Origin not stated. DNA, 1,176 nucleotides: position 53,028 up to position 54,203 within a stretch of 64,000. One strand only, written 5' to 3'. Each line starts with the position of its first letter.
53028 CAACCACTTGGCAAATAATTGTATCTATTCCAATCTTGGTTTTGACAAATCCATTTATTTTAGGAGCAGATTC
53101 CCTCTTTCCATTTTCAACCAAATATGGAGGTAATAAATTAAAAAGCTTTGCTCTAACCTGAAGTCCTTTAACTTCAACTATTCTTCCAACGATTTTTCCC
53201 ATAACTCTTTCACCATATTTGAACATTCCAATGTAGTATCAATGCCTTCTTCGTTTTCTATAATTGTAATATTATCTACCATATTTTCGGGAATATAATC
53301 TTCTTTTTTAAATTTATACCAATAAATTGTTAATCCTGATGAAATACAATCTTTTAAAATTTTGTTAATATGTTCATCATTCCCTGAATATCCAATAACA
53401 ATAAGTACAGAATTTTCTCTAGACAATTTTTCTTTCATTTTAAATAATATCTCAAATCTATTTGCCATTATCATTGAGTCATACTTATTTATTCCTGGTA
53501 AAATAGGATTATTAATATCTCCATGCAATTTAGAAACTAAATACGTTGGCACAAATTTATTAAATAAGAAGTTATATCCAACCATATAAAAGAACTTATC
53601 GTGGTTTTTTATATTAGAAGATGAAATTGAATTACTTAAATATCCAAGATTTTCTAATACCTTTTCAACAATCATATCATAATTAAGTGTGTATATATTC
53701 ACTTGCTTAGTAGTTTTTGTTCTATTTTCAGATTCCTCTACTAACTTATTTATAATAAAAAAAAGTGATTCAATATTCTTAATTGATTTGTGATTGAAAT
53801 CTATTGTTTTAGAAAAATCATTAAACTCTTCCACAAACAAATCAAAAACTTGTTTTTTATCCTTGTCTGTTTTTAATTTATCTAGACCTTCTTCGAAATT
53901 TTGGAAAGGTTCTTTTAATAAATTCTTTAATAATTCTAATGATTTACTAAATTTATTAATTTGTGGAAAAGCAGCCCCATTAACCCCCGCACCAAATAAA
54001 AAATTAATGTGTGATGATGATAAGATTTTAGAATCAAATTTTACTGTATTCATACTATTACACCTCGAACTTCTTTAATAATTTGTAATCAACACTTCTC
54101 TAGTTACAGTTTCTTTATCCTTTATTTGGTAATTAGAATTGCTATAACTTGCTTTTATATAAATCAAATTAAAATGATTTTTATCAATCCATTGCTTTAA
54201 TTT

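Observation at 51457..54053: SIR2-HerA anti-phage defense pair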

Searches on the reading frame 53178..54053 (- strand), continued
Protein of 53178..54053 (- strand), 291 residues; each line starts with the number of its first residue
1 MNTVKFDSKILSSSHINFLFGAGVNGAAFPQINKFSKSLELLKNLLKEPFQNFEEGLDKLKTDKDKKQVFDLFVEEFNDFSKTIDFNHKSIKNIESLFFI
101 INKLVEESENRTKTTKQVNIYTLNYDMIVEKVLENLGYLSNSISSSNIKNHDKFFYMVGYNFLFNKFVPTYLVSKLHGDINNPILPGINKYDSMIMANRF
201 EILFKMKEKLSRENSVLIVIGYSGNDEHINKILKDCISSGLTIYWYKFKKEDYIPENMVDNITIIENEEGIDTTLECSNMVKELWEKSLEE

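Call 56: search_solved_structures(query=L038:3692-4720:+, max_evalue=0.1, show_alignments=3)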
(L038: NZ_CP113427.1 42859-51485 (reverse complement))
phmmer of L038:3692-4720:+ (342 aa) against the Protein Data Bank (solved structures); distinct sequences matched with E-value up to 0.1: 3.
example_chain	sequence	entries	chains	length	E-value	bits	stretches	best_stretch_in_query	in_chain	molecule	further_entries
8yhx_G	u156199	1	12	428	1.7e-11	47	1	88-283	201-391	SIR2 family protein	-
8j4u_A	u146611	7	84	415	1.7e-10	43.7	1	59-269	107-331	SIR2-like domain-containing protein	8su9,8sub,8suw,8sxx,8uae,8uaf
8w9l_A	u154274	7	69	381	3.8e-09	39.3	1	109-297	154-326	SIR2-like domain-containing protein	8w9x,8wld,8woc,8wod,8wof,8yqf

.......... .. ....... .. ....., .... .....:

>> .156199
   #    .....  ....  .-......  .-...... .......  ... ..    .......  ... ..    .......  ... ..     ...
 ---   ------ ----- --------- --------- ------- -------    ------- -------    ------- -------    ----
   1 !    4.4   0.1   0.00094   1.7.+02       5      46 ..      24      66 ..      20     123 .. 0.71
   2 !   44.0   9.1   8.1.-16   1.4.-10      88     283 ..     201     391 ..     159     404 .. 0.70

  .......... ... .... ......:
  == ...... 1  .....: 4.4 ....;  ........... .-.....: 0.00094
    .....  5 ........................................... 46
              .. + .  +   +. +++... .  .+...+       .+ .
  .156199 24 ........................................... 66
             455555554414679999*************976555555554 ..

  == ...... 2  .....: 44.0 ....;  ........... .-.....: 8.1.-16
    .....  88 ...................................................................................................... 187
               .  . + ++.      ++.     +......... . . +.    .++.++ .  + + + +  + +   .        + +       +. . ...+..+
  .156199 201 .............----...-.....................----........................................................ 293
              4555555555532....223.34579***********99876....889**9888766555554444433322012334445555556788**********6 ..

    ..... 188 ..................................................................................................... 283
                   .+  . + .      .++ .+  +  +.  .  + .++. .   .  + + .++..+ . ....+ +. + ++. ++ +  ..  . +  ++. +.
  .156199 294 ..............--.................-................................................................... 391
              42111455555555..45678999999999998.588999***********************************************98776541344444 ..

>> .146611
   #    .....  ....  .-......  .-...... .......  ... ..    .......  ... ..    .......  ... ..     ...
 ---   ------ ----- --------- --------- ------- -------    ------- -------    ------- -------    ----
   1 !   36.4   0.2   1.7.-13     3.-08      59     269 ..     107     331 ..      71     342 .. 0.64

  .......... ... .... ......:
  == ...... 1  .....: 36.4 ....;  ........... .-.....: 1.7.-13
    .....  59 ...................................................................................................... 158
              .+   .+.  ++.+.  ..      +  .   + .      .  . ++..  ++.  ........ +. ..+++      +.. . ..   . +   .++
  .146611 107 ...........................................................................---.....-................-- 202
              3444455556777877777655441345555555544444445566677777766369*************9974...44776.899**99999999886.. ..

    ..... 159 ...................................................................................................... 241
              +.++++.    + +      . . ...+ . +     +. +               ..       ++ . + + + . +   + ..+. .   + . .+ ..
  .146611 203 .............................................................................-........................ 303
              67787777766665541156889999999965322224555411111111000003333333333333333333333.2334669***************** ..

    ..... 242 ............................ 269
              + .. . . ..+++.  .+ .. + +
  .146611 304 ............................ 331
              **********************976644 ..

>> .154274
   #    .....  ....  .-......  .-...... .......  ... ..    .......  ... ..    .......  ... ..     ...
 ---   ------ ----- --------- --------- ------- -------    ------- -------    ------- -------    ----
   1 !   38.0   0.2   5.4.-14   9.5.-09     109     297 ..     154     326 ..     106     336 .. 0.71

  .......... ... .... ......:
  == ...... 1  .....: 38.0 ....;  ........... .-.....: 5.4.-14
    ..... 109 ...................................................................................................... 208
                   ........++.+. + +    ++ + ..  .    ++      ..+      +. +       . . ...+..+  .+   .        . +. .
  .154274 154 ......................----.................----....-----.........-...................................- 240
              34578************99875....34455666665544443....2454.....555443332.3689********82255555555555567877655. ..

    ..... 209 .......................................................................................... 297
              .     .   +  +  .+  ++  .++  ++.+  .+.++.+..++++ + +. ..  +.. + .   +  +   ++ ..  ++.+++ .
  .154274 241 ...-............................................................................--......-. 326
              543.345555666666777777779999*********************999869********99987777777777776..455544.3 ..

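Call 60: search_protein_families(library=padloc, alignment_id=A2, max_evalue=0.00001)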
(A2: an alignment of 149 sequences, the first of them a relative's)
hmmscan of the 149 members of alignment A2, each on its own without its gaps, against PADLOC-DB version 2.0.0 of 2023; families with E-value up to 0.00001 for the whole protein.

A. member 1, L001:2660-3526:+ (288 aa): 0 families

B. families by the number of members that match (of 149 scanned): 401 families (the first 25 are shown)
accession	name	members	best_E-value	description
PDLC03292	MTase_II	4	6.2e-210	Type II methyltransferase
PDLC03287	MTase_II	4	6.1e-128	Type II methyltransferase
PDLC03373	MTase_II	3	1.6e-136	Type II methyltransferase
PDLC03383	MTase_II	3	2.1e-114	Type II methyltransferase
PDLC03372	MTase_II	3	4.3e-78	Type II methyltransferase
PDLC03644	MTase_III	3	6.6e-75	Type III methyltransferase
PDLC03371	MTase_II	3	2.9e-71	Type II methyltransferase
PDLC03257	MTase_II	3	6.7e-54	Type II methyltransferase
PDLC03636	MTase_III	3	1.8e-52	Type III methyltransferase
PDLC03722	oMTase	3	5e-47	orphan methyltransferase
PDLC03298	MTase_II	3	4.2e-43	Type II methyltransferase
PDLC03294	MTase_II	3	1.4e-39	Type II methyltransferase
PDLC04990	PDC-S31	3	5.2e-34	-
PDLC02707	PbeA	3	5.4e-31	PbeA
PDLC03345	MTase_II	3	2.5e-29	Type II methyltransferase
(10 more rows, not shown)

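Call 61: search_protein_families(library=pfam, alignment_id=A2, max_evalue=0.00001)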
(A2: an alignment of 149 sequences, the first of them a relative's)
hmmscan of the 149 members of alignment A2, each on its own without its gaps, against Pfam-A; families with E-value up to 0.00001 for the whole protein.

A. member 1, L001:2660-3526:+ (288 aa): 0 families

B. families by the number of members that match (of 149 scanned): 80 families (the first 25 are shown)
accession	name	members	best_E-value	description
PF04851.21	ResIII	5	1.9e-41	Type III restriction enzyme, res subunit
PF02086.21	MethyltransfD12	4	1.9e-57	D12 class N6 adenine-specific DNA methyltransferase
PF09491.16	RE_AlwI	3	3.2e-64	AlwI restriction endonuclease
PF01555.25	N6_N4_Mtase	3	1.2e-47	DNA methylase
PF00271.37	Helicase_C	3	7.6e-14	Helicase conserved C-terminal domain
PF00270.35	DEAD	3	5.1e-12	DEAD/DEAH box helicase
PF07751.16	Abi_2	3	9.1e-11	Abi-like protein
PF14335.11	DUF4391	2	1.6e-37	Domain of unknown function (DUF4391)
PF14082.12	SduA_C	2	5.2e-29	Shedu protein SduA, C-terminal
PF00589.27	Phage_integrase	2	5.1e-25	Phage integrase family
PF18766.7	SWI2_SNF2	2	2e-21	SWI2/SNF2 ATPase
PF13091.12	PLDc_2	2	2.1e-21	PLD-like domain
PF07669.17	Eco57I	2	9.7e-13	Eco57I restriction-modification methylase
PF00176.29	SNF2-rel_dom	2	1.1e-10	SNF2-related domain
PF11185.13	DUF2971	2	1e-08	Protein of unknown function (DUF2971)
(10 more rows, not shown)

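Call 66: search_protein_families(library=pfam, proteins=[L016:1652-2686:+, L016:2667-3572:+, L016:3589-5139:+, L016:5140-5931:+, L016:8585-8911:-], max_evalue=0.001)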
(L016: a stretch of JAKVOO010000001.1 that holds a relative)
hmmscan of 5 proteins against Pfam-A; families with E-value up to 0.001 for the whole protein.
L016:1652-2686:+ (344 aa): 1 family
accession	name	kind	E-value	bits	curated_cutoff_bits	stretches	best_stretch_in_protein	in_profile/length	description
PF02086.21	MethyltransfD12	-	2.2e-29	103.4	22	1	10-252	1-222/253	D12 class N6 adenine-specific DNA methyltransferase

L016:2667-3572:+ (301 aa): 1 family
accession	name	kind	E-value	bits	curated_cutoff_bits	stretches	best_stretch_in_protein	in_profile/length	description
PF02086.21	MethyltransfD12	-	3.8e-33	115.7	22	1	12-279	1-249/253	D12 class N6 adenine-specific DNA methyltransferase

L016:3589-5139:+ (516 aa): 1 family
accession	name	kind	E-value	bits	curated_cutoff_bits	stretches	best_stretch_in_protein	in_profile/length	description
PF09491.16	RE_AlwI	-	1.5e-37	130.1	23.1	2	358-482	280-412/441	AlwI restriction endonuclease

L016:5140-5931:+ (263 aa): 4 families
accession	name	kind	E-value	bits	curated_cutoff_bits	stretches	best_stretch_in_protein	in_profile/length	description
PF17726.7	DpnI_C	-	5.2e-25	87.8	23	1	196-261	5-70/70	Dam-replacing HTH domain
PF13091.12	PLDc_2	-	2.1e-21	76.6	27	1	19-141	3-131/132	PLD-like domain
PF09565.16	RE_NgoFVII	-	7.1e-08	32.4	23.8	1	23-136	14-145/162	NgoFVII restriction endonuclease N-terminal PLD domain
PF00614.28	PLDc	-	4.1e-06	27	21.9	1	90-112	5-27/28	Phospholipase D Active site motif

L016:8585-8911:- (108 aa): 0 families

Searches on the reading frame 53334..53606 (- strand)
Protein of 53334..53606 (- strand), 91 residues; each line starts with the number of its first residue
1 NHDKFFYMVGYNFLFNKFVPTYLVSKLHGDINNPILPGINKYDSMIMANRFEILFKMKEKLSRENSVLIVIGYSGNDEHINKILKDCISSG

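Call 34: search_solved_structures(query=window:53334-53606:-, max_evalue=10, show_alignments=5)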
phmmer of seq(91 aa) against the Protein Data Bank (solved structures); distinct sequences matched with E-value up to 10: 3.
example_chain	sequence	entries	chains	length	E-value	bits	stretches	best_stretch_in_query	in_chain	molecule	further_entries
8w9l_A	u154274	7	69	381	0.028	18.2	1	37-87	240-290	SIR2-like domain-containing protein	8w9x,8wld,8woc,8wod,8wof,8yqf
8j4u_A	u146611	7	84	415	0.077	16.8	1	34-85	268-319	SIR2-like domain-containing protein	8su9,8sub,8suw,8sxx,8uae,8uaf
8yhx_G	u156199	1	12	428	0.11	16.3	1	35-85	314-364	SIR2 family protein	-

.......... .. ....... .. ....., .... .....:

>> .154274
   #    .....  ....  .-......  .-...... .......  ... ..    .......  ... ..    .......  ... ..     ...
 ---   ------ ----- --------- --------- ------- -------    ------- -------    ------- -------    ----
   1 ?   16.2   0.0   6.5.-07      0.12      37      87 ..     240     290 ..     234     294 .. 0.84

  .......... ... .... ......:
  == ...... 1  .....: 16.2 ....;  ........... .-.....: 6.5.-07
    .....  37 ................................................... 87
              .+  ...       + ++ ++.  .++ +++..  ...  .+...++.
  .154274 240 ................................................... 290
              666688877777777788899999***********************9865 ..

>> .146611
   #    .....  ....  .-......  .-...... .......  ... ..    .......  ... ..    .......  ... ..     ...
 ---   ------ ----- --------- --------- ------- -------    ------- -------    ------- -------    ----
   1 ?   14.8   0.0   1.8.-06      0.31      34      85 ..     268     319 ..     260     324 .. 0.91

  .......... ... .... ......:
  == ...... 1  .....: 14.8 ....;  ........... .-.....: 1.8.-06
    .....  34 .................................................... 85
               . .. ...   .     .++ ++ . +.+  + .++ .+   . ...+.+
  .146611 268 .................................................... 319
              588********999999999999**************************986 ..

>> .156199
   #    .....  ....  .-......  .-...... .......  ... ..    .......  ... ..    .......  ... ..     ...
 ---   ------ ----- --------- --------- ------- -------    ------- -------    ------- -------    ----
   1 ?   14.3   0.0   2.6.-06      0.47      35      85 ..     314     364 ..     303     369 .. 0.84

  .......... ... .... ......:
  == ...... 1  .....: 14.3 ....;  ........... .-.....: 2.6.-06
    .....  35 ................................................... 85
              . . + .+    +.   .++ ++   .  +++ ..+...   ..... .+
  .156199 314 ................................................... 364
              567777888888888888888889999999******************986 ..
